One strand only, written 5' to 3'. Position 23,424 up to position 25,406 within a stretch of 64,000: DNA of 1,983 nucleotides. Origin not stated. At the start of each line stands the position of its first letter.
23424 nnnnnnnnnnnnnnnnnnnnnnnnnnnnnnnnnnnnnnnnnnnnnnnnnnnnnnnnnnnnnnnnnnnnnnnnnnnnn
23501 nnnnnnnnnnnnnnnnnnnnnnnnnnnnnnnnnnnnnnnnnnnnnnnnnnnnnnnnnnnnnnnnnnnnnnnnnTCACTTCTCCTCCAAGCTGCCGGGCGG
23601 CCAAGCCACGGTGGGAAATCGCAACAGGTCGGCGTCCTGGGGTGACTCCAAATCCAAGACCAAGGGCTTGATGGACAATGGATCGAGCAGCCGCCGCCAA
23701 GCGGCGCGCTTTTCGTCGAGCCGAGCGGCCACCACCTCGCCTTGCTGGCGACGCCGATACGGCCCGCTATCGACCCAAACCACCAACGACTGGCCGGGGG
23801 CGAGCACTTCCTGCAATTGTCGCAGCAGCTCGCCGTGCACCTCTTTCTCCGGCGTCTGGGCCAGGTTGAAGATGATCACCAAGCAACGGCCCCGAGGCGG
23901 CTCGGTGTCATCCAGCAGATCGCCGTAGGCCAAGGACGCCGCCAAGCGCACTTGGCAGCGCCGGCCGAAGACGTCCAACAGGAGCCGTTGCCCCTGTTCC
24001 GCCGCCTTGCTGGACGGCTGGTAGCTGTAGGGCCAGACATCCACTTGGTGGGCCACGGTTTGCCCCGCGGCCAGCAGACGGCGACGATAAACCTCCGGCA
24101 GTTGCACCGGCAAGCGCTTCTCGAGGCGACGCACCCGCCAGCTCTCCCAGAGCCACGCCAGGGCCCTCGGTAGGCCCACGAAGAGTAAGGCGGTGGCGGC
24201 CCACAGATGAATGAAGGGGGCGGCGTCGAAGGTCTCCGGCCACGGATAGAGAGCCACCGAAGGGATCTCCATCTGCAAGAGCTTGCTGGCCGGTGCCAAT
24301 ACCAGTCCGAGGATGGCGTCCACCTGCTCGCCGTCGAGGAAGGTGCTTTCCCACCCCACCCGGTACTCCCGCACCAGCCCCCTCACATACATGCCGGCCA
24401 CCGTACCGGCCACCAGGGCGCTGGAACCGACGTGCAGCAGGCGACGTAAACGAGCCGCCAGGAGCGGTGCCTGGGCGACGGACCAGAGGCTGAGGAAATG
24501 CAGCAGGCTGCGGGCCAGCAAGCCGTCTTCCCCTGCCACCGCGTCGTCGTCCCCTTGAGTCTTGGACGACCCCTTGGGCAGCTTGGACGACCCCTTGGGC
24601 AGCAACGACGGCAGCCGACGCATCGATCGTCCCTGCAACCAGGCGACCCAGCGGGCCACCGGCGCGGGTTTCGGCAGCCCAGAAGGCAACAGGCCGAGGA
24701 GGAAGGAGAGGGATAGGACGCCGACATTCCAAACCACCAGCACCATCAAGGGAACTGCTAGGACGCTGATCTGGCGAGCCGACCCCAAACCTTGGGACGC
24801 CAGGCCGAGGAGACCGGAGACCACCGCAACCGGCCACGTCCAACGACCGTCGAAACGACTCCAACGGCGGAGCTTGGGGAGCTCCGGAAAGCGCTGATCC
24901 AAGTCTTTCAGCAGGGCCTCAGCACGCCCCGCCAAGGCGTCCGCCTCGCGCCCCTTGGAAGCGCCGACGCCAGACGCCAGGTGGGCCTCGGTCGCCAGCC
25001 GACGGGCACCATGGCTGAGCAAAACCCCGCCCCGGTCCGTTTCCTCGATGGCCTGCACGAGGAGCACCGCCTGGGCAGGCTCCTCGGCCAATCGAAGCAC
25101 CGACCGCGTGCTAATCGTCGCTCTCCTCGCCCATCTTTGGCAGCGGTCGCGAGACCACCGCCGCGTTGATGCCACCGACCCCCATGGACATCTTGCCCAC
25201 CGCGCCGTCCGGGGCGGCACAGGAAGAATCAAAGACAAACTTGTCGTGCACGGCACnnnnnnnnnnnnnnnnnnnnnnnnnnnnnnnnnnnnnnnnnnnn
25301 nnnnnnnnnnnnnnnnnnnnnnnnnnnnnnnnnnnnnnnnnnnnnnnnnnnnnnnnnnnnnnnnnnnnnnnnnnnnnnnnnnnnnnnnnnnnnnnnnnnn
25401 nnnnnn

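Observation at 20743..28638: Collinear minus-strand run: Elp3-like rSAM/GNAT -> KAS with insertion -> membrane protein -> GTPase -> MtaB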

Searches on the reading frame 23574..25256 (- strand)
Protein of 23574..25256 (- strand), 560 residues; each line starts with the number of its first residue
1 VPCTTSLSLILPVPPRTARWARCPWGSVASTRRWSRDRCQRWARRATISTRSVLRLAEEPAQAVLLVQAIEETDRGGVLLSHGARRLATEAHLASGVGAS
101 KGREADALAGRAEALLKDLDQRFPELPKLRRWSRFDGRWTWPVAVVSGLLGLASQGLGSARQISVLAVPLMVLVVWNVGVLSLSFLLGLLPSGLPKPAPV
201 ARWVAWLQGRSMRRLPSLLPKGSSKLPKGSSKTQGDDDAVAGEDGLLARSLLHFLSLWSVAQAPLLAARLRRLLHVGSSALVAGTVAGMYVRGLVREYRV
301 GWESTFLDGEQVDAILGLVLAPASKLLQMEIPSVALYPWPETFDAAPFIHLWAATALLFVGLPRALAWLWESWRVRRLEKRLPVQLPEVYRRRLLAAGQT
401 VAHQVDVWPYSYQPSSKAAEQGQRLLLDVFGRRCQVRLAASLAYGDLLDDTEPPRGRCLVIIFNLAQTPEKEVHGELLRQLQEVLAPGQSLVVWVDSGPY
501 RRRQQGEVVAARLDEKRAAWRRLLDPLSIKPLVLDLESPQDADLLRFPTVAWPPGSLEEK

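Call 4: search_protein_families(library=pfam, proteins=[window:23574-25256:-], max_evalue=0.01)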
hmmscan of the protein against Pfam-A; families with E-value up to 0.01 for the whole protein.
window:23574-25256:- (560 aa): 0 families

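Call 5: search_protein_families(library=ncbifam, proteins=[window:23574-25256:-], max_evalue=0.01)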
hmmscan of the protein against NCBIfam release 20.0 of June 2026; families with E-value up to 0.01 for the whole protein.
window:23574-25256:- (560 aa): 0 families

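Call 25: search_protein_families(library=pfam, proteins=[window:23574-25100:-], max_evalue=10)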
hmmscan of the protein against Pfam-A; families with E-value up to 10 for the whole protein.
window:23574-25100:- (508 aa): 1 family
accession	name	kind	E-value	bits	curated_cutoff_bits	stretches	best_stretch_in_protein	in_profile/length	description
PF11067.13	DUF2868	-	0.073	13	26.8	1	198-475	13-313/315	Protein of unknown function (DUF2868)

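Call 81: search_protein_families(library=padloc, proteins=[window:23574-25100:-], max_evalue=0.01)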
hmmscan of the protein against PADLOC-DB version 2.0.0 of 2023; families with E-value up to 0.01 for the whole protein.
window:23574-25100:- (508 aa): 0 families
